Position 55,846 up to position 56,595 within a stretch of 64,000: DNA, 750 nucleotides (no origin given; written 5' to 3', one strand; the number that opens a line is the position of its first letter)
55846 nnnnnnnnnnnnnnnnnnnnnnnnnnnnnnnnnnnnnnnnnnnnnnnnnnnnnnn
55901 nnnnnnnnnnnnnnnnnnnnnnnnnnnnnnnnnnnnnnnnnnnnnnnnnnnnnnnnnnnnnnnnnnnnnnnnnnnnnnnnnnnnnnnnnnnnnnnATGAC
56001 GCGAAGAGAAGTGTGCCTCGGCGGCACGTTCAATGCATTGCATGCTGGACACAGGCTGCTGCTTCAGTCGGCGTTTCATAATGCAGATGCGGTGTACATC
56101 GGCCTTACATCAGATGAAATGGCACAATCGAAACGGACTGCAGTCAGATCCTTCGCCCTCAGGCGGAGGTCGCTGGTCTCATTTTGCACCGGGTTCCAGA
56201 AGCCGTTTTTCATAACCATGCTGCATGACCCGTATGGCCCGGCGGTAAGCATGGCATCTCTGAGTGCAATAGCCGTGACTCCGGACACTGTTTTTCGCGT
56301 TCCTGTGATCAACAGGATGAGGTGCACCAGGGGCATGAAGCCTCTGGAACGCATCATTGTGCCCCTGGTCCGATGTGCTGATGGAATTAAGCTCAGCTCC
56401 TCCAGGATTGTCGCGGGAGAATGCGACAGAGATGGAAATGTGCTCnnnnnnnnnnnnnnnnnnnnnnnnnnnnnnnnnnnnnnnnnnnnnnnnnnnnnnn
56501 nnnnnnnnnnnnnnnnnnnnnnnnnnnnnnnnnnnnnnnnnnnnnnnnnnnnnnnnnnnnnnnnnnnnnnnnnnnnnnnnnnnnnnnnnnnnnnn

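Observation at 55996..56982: PPAT (CoA biosynthesis) fused to a YjjX/DUF84 non-canonical NTP pyrophosphatase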

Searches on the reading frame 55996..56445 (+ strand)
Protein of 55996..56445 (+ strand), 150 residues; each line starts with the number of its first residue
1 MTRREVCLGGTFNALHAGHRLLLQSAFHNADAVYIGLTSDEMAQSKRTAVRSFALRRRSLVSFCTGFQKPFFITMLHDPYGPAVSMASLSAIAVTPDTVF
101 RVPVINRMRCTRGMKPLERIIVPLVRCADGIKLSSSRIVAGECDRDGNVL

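Call 34: find_homologous_proteins(query=window:55996-56445:+, max_evalue=0.00001)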
Query seq(150 aa) (150 aa): 8 proteins with E <= 0.00001 among 30 candidates.
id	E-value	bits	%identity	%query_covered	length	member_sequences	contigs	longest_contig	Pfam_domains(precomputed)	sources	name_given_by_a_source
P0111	3.1e-28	116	48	98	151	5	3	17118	PF01467.33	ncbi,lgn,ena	-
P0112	1.0e-27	115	45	97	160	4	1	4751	PF01467.33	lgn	-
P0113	1.7e-27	114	47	97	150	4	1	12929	PF01467.33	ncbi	ncbi:phosphopantetheine adenylyltransferase [Candidatus Pyrohabitans sp.]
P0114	5.6e-27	112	48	97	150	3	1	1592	PF01467.33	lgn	-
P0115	7.8e-27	112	48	98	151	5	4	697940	PF01467.33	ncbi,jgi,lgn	jgi:pantetheine-phosphate adenylyltransferase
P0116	1.3e-26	111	47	97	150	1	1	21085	PF01467.33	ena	-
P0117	1.4e-23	101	39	97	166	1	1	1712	PF01467.33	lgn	-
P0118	3.6e-16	77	36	99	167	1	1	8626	PF01467.33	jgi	-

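Call 35: find_encoding_contigs(protein=P0115, flank=3000, max_places=3)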
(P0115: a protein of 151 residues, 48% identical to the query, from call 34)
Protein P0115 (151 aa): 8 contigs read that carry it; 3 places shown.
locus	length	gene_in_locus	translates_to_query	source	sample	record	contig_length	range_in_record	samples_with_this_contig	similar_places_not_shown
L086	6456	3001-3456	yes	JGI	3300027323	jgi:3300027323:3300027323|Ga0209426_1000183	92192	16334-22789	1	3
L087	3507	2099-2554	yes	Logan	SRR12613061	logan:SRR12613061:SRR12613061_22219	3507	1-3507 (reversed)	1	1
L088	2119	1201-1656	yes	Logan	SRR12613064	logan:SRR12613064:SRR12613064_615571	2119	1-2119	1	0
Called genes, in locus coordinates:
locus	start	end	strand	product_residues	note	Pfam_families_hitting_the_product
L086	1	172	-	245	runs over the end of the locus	PF00149:Metallophos (weak), PF12850:Metallophos_2 (weak)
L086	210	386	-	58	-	-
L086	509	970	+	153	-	PF03190:Thioredox_DsbH, PF00085:Thioredoxin, PF13899:Thioredoxin_7, PF13098:Thioredoxin_2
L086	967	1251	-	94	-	PF12840:HTH_20 (weak)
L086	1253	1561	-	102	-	-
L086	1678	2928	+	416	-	PF00033:Cytochrome_B, PF13631:Cytochrom_B_N_2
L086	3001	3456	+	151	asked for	PF01467:CTP_transf_like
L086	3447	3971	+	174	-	PF01931:NTPase_I-T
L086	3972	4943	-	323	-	-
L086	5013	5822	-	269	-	PF01507:PAPS_reduct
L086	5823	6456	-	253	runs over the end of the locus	PF01663:Phosphodiest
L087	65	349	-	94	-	PF12840:HTH_20 (weak)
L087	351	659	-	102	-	-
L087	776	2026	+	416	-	PF00033:Cytochrome_B, PF13631:Cytochrom_B_N_2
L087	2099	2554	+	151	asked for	PF01467:CTP_transf_like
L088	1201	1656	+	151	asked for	PF01467:CTP_transf_like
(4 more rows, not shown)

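Call 36: find_encoding_contigs(protein=P0113, flank=3000, max_places=2)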
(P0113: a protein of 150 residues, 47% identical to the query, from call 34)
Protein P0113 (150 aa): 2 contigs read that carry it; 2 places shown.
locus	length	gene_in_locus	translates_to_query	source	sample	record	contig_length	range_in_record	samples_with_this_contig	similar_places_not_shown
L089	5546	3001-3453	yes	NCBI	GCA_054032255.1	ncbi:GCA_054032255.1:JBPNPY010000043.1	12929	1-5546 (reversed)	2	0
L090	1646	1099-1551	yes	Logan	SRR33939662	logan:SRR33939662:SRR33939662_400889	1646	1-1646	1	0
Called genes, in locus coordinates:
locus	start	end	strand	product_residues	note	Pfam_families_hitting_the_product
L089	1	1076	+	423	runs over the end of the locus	PF25145:NfeD1b_N, PF24961:NfeD_membrane, PF01957:NfeD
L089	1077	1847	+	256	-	PF01145:Band_7, PF13421:Band_7_1 (faint)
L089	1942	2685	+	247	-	PF00702:Hydrolase, PF13344:Hydrolase_6, PF13419:HAD_2 (faint), PF13242:Hydrolase_like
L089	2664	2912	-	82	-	-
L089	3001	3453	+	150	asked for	PF01467:CTP_transf_like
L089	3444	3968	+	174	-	PF01931:NTPase_I-T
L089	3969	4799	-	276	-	-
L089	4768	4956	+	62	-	-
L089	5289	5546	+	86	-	?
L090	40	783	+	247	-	PF00702:Hydrolase, PF13344:Hydrolase_6, PF13419:HAD_2 (faint), PF13242:Hydrolase_like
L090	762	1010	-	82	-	-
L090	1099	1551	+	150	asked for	PF01467:CTP_transf_like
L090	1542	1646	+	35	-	?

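Call 37: find_encoding_contigs(protein=P0116, flank=3000, max_places=2)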
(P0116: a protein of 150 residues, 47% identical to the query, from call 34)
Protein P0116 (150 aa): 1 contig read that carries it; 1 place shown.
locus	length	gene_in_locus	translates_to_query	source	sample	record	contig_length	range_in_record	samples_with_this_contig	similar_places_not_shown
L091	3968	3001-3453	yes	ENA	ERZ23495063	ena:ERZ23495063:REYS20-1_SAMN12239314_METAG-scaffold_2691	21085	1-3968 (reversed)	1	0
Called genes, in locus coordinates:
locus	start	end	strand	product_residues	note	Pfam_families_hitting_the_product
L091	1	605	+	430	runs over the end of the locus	PF00005:ABC_tran, PF13304:AAA_21 (weak)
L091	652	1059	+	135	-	PF06180:CbiK, PF01903:CbiX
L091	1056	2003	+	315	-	PF01073:3Beta_HSD, PF01370:Epimerase, PF02719:Polysacc_synt_2, PF04321:RmlD_sub_bind, PF16363:GDP_Man_Dehyd, PF13460:NAD_binding_10, PF07993:NAD_binding_4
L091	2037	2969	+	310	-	PF00743:FMO-like (faint), PF00890:FAD_binding_2 (weak), PF07992:Pyr_redox_2, PF12831:FAD_oxidored (weak), PF13450:NAD_binding_8, PF13738:Pyr_redox_3, PF13434:Lys_Orn_oxgnase (weak), PF00070:Pyr_redox, +5 more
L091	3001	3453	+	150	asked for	PF01467:CTP_transf_like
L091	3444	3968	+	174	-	PF01931:NTPase_I-T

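Call 39: find_encoding_contigs(protein=P0111, flank=3000, max_places=2)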
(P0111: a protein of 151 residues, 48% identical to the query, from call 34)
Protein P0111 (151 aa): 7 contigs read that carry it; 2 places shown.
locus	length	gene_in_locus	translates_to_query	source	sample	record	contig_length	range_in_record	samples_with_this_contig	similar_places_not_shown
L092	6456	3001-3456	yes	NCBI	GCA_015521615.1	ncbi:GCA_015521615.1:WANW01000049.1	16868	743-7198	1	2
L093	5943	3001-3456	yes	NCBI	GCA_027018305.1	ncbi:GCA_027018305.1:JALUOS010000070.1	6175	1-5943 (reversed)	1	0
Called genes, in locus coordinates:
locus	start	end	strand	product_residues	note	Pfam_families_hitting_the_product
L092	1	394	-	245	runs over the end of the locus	PF00149:Metallophos, PF12850:Metallophos_2 (weak)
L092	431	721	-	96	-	PF10967:DUF2769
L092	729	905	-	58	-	-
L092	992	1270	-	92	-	PF12840:HTH_20 (weak)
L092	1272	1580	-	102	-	-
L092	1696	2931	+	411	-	PF00033:Cytochrome_B, PF13631:Cytochrom_B_N_2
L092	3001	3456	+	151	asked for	PF01467:CTP_transf_like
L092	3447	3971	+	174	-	PF01931:NTPase_I-T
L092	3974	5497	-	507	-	PF13435:Cytochrome_C554 (faint), PF14522:Cytochrome_C7 (faint), PF14537:Cytochrom_c3_2 (faint), PF22113:Mtrc-MtrF_II-IV_dom (faint), PF09699:Paired_CXXCH_1 (faint), PF13447:Multi-haem_cyto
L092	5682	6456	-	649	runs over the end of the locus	PF01841:Transglut_core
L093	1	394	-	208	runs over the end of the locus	?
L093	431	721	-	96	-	PF10967:DUF2769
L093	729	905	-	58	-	-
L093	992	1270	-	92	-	PF12840:HTH_20 (weak)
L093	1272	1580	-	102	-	-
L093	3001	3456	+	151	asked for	PF01467:CTP_transf_like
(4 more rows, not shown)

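Call 40: find_encoding_contigs(protein=P0118, flank=3000, max_places=2)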
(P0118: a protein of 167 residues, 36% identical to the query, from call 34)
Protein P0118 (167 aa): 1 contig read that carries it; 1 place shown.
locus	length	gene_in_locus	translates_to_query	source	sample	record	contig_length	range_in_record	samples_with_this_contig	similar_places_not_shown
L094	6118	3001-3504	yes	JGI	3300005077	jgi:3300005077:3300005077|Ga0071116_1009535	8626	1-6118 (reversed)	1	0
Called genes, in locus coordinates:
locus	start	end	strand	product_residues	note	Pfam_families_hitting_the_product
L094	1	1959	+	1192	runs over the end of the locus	PF18911:PKD_4 (weak)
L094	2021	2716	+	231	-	PF00696:AA_kinase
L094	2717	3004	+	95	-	PF09889:DUF2116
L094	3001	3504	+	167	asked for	PF01467:CTP_transf_like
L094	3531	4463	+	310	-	PF01694:Rhomboid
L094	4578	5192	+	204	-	PF00753:Lactamase_B (faint), PF13483:Lactamase_B_3, PF12706:Lactamase_B_2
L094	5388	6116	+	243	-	?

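Call 61: find_encoding_contigs(protein=P0112, flank=2500, max_places=2)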
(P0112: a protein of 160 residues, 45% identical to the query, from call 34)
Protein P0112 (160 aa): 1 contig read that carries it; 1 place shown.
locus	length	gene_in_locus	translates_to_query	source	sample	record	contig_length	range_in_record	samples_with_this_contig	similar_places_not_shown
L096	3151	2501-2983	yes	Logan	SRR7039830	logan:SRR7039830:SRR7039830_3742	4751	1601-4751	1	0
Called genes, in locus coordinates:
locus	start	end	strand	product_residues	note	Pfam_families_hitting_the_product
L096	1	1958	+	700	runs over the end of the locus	PF00664:ABC_membrane, PF00005:ABC_tran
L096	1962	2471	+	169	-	PF08909:DUF1854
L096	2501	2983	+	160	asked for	PF01467:CTP_transf_like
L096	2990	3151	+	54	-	?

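Call 64: search_solved_structures(query=window:55996-56445:+, max_evalue=0.01, show_alignments=2)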
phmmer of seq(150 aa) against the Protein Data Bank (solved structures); distinct sequences matched with E-value up to 0.01: 1.
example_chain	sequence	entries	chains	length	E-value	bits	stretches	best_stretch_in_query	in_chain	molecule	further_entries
3do8_A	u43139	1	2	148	2.5e-16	63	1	5-149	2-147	Phosphopantetheine adenylyltransferase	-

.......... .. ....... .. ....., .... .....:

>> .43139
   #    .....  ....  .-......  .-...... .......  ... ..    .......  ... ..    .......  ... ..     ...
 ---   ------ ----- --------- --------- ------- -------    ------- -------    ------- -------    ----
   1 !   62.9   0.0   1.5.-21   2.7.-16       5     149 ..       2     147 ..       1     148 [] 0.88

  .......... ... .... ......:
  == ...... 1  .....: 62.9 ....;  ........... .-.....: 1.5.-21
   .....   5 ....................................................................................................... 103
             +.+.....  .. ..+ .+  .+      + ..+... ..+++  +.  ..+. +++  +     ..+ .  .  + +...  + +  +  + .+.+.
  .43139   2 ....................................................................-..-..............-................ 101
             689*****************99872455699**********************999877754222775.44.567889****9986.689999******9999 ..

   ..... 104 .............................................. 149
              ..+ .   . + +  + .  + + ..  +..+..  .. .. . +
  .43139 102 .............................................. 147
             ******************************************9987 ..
